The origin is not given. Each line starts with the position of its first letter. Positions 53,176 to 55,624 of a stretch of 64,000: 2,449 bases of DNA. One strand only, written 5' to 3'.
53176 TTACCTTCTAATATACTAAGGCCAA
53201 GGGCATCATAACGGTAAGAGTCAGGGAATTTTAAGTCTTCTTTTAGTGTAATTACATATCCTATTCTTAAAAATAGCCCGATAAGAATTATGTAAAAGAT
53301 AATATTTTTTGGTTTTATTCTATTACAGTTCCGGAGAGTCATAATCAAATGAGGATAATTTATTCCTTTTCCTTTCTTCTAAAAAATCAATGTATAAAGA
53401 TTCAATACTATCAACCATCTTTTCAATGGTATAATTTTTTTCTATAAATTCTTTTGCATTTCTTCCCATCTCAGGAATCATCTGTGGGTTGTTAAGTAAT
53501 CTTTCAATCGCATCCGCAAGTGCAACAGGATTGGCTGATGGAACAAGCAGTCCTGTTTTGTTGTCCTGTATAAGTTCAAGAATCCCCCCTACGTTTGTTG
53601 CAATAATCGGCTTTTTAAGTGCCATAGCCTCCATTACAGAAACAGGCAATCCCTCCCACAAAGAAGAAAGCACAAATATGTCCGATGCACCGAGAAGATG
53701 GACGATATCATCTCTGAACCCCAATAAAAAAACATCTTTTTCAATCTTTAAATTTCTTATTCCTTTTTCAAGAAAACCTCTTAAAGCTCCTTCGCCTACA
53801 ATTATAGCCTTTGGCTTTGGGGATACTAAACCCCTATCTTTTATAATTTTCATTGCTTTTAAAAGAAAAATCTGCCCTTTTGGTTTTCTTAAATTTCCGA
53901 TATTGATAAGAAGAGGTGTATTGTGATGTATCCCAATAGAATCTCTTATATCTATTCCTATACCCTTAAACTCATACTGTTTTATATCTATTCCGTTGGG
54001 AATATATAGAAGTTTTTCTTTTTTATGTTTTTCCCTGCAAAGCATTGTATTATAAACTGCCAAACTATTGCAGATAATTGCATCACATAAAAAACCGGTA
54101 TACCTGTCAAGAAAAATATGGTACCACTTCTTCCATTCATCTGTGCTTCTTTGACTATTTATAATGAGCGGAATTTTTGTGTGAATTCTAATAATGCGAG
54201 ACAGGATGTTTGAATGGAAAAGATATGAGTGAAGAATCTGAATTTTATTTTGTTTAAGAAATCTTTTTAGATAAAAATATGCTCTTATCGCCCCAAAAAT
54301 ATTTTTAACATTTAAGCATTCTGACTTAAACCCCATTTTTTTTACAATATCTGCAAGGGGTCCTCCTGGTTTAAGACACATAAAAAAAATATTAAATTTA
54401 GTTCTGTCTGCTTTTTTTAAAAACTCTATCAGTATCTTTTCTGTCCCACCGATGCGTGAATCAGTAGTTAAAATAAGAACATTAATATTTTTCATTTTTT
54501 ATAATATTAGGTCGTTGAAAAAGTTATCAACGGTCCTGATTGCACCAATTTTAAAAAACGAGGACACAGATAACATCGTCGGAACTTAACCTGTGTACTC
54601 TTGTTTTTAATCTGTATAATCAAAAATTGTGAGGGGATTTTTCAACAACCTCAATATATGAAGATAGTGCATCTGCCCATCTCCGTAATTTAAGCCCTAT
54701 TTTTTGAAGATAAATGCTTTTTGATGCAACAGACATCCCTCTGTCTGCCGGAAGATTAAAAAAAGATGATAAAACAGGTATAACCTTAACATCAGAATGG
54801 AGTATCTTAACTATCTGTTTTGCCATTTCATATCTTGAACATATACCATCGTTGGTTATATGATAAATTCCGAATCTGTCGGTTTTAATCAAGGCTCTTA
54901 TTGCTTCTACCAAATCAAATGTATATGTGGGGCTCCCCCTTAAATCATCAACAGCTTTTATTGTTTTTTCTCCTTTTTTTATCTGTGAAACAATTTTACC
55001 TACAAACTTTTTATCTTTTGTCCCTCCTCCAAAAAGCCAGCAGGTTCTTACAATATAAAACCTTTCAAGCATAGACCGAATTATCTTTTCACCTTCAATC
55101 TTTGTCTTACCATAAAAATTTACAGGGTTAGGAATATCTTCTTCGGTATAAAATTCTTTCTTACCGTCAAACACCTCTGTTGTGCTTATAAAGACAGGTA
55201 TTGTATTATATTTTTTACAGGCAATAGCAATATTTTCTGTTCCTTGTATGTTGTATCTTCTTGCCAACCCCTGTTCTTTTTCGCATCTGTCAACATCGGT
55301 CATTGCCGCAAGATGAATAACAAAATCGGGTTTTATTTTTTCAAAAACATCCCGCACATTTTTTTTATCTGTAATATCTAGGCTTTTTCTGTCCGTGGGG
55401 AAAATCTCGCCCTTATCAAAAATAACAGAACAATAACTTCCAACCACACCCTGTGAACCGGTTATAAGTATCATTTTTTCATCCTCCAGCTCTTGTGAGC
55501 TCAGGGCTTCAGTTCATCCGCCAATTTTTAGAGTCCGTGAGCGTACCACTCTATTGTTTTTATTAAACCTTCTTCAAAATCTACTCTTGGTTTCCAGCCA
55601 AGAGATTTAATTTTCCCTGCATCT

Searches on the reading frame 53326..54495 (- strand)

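Call 99: search_protein_families(library=pfam, proteins=[window:53326-54495:-], max_evalue=0.001)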
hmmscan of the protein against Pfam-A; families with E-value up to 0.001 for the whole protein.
window:53326-54495:- (390 aa): 6 families
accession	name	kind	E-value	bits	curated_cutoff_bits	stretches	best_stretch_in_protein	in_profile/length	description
PF00534.26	Glycos_transf_1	-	8.5e-42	143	26.4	1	183-349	5-171/172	Glycosyl transferases group 1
PF13692.12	Glyco_trans_1_4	-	1.8e-35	122.7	27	1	194-336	2-142/142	Glycosyl transferases group 1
PF13439.12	Glyco_transf_4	-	2.3e-12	47.7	28.5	1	15-172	1-169/170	Glycosyltransferase Family 4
PF13524.12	Glyco_trans_1_2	-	3.5e-06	27.5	25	1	262-364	38-142/144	Glycosyl transferase-like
PF13579.12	Glyco_trans_4_4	-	3.3e-05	24.7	29.7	1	67-168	54-158/158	Glycosyl transferase 4-like domain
PF20706.3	GT4-conflict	-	8.8e-05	22.1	26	1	261-362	272-383/385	Family 4 Glycosyltransferase in conflict systems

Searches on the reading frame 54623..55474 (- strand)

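Call 99: search_protein_families(library=pfam, proteins=[window:54623-55474:-], max_evalue=0.001)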
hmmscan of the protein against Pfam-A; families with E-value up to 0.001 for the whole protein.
window:54623-55474:- (284 aa): 6 families
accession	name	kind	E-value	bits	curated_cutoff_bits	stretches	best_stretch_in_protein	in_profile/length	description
PF04321.23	RmlD_sub_bind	-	5.7e-72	242.6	27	1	2-276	3-284/287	RmlD substrate binding domain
PF01370.27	Epimerase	-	2.5e-25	89.7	20.9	1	2-198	1-227/240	NAD dependent epimerase/dehydratase family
PF16363.11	GDP_Man_Dehyd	-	1.2e-18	68.1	27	1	32-212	59-253/332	GDP-mannose 4,6 dehydratase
PF02719.21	Polysacc_synt_2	-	5e-11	42.8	20.2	1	33-135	62-152/293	Polysaccharide biosynthesis protein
PF01073.25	3Beta_HSD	-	6.9e-10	38.8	22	1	32-185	52-218/280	3-beta hydroxysteroid dehydrogenase/isomerase family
PF07993.18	NAD_binding_4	-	3.2e-07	30.2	20.1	1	50-143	90-203/258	Male sterility protein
